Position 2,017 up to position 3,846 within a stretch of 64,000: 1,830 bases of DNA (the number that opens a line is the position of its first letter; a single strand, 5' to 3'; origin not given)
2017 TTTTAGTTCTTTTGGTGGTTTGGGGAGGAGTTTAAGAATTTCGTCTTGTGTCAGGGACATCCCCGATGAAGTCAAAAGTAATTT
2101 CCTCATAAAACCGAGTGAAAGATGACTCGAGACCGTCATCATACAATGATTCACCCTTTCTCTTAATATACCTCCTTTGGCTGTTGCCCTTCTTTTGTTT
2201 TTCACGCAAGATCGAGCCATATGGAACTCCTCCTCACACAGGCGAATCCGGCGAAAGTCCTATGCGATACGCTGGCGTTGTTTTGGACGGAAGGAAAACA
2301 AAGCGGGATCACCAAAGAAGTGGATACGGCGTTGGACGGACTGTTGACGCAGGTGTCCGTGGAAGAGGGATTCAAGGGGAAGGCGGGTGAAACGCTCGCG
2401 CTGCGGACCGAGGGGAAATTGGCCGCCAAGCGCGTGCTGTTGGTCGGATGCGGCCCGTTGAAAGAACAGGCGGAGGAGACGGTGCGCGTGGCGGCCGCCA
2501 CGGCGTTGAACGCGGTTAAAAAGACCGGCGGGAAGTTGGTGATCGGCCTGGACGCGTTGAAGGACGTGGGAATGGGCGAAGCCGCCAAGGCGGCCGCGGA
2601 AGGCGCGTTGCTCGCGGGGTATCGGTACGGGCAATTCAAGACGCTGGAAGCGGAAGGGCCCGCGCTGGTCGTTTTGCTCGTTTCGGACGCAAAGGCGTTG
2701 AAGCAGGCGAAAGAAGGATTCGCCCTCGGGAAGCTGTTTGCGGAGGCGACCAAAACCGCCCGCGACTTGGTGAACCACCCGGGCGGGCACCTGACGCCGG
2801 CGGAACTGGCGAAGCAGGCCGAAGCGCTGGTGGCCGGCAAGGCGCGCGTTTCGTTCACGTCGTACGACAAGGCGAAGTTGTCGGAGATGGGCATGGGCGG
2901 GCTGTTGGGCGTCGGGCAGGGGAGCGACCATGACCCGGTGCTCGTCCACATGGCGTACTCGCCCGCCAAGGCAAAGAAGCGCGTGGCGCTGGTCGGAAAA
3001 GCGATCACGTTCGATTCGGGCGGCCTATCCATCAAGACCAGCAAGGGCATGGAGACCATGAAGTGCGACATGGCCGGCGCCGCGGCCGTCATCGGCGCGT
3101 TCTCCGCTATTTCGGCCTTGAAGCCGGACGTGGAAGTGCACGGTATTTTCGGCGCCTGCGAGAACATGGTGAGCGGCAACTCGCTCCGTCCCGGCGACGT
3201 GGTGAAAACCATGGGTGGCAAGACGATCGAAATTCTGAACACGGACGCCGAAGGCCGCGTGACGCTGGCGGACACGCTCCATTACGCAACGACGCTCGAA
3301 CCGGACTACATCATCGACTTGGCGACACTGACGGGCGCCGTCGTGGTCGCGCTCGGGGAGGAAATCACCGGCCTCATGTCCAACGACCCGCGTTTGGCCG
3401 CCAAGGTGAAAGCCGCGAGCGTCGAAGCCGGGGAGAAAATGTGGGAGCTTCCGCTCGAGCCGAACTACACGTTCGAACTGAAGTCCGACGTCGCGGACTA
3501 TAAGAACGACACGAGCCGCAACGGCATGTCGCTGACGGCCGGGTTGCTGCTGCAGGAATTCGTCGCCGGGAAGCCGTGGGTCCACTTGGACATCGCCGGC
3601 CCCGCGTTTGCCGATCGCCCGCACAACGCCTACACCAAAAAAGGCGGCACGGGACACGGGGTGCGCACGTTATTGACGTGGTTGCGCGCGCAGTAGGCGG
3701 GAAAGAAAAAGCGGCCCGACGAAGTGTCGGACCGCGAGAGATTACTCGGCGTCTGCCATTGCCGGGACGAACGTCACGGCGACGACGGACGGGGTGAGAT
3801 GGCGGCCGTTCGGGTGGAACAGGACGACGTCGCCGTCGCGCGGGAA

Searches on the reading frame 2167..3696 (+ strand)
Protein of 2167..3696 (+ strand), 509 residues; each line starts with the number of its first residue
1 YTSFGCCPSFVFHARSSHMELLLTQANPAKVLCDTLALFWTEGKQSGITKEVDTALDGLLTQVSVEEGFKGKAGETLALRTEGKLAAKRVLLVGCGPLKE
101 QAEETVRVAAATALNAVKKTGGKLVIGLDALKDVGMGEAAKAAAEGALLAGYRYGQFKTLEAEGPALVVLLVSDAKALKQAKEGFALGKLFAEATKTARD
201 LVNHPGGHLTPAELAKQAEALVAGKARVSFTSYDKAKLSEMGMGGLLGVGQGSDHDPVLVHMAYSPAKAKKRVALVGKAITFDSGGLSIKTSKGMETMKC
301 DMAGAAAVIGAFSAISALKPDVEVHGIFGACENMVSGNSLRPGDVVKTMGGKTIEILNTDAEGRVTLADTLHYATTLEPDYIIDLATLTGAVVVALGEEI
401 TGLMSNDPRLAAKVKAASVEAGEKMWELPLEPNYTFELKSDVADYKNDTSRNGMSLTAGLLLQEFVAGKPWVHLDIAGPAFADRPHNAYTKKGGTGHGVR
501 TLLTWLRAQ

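Call 73: search_protein_families(library=ncbifam, proteins=[window:2167-3696:+], max_evalue=0.00001)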
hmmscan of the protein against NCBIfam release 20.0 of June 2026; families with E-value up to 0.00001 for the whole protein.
window:2167-3696:+ (509 aa): 13 families
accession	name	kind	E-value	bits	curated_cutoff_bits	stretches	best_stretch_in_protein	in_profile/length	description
NF002073.0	PRK00913.1-2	equivalog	4.1e-142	474.6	432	1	49-507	41-499/505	leucyl aminopeptidase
NF002083.0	PRK00913.3-5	equivalog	1.3e-138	463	468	1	50-506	27-487/492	leucyl aminopeptidase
NF002076.0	PRK00913.2-3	equivalog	2.3e-136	455.7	491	1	19-508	1-492/494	leucyl aminopeptidase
NF002077.0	PRK00913.2-4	equivalog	3.5e-128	428.8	471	1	34-505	18-494/501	leucyl aminopeptidase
NF002074.0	PRK00913.1-4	equivalog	4.6e-121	405.1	415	1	19-507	1-491/496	leucyl aminopeptidase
NF002082.0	PRK00913.3-4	equivalog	4.2e-119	398.6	552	1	19-507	1-501/504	leucyl aminopeptidase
NF002075.0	PRK00913.2-2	equivalog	9.9e-111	371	468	1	37-502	24-492/502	leucyl aminopeptidase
NF002081.0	PRK00913.3-3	equivalog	1.7e-110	370.2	485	1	67-508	41-480/485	leucyl aminopeptidase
NF002072.0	PRK00913.1-1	equivalog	2.1e-101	340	826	1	43-505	26-491/502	leucyl aminopeptidase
NF002078.0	PRK00913.2-5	equivalog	1.2e-84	284.7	622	1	21-506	3-494/500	leucyl aminopeptidase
NF003450.0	PRK05015.1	equivalog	6.7e-78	262.3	437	1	193-508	105-427/429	aminopeptidase PepB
NF002079.0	PRK00913.3-1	equivalog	2.2e-72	244.3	1013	1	98-502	70-485/496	leucyl aminopeptidase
NF002080.0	PRK00913.3-2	equivalog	3.5e-71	240.4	475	1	190-480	130-423/447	leucyl aminopeptidase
